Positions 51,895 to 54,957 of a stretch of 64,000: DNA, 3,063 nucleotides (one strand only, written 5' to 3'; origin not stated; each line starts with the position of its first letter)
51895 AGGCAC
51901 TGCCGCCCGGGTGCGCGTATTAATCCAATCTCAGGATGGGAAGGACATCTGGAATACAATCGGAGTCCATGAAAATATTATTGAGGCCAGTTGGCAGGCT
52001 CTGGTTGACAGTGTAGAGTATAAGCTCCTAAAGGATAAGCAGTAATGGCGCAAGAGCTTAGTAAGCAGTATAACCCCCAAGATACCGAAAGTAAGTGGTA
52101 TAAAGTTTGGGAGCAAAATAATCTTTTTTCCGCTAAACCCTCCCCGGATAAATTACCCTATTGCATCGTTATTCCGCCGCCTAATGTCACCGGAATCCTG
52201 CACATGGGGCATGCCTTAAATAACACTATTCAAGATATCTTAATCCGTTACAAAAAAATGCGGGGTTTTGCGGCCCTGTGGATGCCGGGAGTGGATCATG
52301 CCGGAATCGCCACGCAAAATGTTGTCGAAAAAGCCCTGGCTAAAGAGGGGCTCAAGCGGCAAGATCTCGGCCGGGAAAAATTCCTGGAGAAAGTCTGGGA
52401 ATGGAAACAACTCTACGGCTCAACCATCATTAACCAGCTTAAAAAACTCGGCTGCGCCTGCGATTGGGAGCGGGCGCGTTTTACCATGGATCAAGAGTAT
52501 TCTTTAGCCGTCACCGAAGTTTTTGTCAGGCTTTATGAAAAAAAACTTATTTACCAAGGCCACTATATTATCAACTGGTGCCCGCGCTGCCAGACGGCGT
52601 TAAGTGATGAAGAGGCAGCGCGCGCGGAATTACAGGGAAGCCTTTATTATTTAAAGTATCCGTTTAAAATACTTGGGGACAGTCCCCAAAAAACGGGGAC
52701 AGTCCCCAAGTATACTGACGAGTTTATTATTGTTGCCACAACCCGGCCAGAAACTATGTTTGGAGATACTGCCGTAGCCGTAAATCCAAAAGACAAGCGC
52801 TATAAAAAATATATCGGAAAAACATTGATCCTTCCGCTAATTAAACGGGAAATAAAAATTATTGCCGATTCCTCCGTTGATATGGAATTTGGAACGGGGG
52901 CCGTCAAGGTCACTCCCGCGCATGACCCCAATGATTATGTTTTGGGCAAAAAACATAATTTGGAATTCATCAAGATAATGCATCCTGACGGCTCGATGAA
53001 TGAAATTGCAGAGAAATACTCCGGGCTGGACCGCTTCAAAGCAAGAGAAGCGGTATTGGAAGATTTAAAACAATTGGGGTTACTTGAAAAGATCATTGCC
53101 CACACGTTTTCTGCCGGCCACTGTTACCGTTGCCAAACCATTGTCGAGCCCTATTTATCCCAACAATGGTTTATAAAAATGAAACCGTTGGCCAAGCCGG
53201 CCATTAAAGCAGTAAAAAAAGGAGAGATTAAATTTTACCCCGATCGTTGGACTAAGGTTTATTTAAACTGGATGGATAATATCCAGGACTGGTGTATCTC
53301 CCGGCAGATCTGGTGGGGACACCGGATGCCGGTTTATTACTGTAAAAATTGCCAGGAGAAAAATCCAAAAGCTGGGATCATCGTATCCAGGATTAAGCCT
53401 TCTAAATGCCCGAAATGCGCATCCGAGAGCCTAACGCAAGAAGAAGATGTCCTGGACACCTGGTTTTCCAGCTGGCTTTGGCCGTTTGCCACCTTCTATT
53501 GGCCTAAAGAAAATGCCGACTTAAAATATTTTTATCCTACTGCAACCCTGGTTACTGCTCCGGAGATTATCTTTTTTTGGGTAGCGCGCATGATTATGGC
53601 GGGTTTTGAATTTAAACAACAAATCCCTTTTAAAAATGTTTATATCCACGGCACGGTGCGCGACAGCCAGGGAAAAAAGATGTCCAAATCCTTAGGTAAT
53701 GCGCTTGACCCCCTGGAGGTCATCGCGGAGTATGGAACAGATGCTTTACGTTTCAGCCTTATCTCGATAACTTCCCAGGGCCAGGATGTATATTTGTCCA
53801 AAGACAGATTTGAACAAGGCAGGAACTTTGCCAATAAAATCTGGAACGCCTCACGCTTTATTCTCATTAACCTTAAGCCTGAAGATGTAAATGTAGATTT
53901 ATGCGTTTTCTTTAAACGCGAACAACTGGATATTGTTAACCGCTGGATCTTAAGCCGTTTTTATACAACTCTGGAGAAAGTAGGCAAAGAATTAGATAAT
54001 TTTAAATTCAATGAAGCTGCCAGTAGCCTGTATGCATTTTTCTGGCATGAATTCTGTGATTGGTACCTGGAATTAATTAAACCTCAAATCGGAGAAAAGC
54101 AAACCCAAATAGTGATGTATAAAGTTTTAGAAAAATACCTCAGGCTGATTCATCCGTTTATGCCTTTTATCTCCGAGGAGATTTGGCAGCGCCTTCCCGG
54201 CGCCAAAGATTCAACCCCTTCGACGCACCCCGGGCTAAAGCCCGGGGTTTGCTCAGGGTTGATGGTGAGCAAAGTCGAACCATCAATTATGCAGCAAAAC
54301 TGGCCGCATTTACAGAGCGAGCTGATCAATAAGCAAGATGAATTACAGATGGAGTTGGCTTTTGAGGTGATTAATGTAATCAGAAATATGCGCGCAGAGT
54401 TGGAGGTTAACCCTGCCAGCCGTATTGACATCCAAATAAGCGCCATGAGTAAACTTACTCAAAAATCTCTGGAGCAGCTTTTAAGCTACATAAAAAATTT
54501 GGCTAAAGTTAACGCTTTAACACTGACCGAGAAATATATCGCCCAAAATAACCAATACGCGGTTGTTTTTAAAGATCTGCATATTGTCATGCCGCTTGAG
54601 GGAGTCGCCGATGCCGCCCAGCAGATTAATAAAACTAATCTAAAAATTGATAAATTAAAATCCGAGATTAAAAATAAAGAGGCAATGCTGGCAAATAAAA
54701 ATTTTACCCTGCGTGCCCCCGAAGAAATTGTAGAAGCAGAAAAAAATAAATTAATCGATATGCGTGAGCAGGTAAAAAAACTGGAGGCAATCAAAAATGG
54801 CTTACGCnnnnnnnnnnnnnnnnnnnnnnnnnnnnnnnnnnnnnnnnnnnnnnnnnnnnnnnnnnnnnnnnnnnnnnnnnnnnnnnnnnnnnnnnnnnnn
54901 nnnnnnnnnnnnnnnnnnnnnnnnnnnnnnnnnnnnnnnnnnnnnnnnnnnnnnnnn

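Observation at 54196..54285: GC-rich nested palindromic element inserted in-frame in valS (adds ~26 aa: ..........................)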

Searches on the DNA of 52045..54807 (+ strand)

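Call 10: search_rna_families(source=window, start=53900, end=54600, threshold=evalue, max_evalue=10)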
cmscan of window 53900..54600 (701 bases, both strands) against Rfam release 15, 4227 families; matches with E-value up to 10: 7.
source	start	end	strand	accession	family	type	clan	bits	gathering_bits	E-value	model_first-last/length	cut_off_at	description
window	54218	54294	+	RF02351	psRNA14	Gene; sRNA;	-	19.3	60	1.7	1-84/84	no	Proteobacteria sRNA psRNA14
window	54327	54402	+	RF01168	SNORD126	Gene; snRNA; snoRNA; CD-box;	-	17.1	55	1.7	1-77/77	no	Small nucleolar RNA SNORD126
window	54227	54248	-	RF02621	BSnc120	Gene; sRNA;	-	15.5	114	2.6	45-66/88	no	Brucella sRNA 120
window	54058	54207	+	RF00487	IRES_Cx43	Cis-reg; IRES;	-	15.3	70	0.47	1-204/204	no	Connexin-43 internal ribosome entry site (IRES)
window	54404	54511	-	RF02887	mgtC_leader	Cis-reg; leader;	-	14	48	5.2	1-114/114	no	Salmonella mgtC leader RNA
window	54205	54275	-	RF02837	anti-hemB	Gene; sRNA;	-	13.1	49.5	3.4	1-81/81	no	Burkholderia RNA 7 (anti-hemB)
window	54194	54253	+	RF02784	SorX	Gene; sRNA;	-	11.8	46.6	9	1-73/73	no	Singlet oxygen resistance RNA X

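Call 70: search_with_rna_model(model_id=R1, sources=[L123, L124, L125, L126, L127, L105, L106, L107, L108, L109, L110, L111, L112, L113, L114, L115, L116, L117, L118, L119, L120, L121, L122, L002, L003, L004], max_evalue=0.001)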
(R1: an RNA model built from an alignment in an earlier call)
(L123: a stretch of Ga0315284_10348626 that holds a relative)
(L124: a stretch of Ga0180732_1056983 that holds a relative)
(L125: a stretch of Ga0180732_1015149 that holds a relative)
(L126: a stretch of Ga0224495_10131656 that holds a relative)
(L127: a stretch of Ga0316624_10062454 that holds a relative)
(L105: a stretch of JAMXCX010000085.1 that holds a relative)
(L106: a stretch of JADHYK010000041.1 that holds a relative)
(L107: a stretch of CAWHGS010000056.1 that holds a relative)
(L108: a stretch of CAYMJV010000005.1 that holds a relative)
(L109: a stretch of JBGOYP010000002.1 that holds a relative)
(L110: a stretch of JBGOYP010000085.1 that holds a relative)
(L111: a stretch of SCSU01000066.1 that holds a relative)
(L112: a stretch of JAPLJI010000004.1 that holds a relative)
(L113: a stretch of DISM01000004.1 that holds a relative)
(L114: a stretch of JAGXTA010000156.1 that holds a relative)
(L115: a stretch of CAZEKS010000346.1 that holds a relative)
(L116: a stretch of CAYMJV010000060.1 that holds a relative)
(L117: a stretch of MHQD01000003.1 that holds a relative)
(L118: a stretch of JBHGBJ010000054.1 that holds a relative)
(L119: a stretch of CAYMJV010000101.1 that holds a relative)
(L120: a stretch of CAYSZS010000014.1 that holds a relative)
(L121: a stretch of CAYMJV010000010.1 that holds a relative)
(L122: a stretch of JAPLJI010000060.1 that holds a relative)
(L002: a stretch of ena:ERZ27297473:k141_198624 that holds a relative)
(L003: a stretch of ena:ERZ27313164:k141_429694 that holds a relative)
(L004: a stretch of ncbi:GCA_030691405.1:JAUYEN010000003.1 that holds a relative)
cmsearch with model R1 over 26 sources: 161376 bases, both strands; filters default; matches with E-value up to 0.001: 26.
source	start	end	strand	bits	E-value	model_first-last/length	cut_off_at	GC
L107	2998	3111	+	141.8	1.8e-36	1-114/114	no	0.54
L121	2158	2271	-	138.7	1.3e-35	1-114/114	no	0.55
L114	1885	1998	+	137.9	2.2e-35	1-114/114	no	0.53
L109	2869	2981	+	131.5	1.3e-33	1-114/114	no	0.56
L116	3287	3399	+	131.1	1.6e-33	1-114/114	no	0.54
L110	2866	2978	-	129.3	5.2e-33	1-114/114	no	0.57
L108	7562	7674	-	129.1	5.9e-33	1-114/114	no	0.52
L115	3116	3253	-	122.9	3e-31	1-114/114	no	0.55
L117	7349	7462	-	122.7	3.4e-31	1-114/114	no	0.58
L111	6739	6852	+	108.3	3.1e-27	1-114/114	no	0.56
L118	2324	2451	-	97.3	3.3e-24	1-114/114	no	0.52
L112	5789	5931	+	94.2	2.4e-23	1-114/114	no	0.55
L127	2298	2446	-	85.3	6.7e-21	1-114/114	no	0.54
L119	1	108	-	76.2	2.1e-18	1-84/114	3'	0.56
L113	797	921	+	70.6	7.7e-17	1-114/114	no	0.54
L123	1199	1276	+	63.6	6.2e-15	1-114/114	no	0.49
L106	418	506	-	53.4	4.1e-12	1-114/114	no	0.46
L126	22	187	-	49.6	4.8e-11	1-114/114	no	0.61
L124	19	81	+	48.9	7.1e-11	1-114/114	no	0.52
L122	5654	5729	+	44.9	8.9e-10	1-114/114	no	0.53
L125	2779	2892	+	41.4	8.5e-09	1-114/114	no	0.53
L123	1177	1254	-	31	6.2e-06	1-114/114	no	0.49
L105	1876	1955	-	30.9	6.5e-06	1-114/114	no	0.49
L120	1204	1284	+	30.3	9.6e-06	1-114/114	no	0.53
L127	2222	2360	+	25.4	0.00021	1-114/114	no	0.55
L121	2218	2314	+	23.7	0.00062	1-114/114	no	0.41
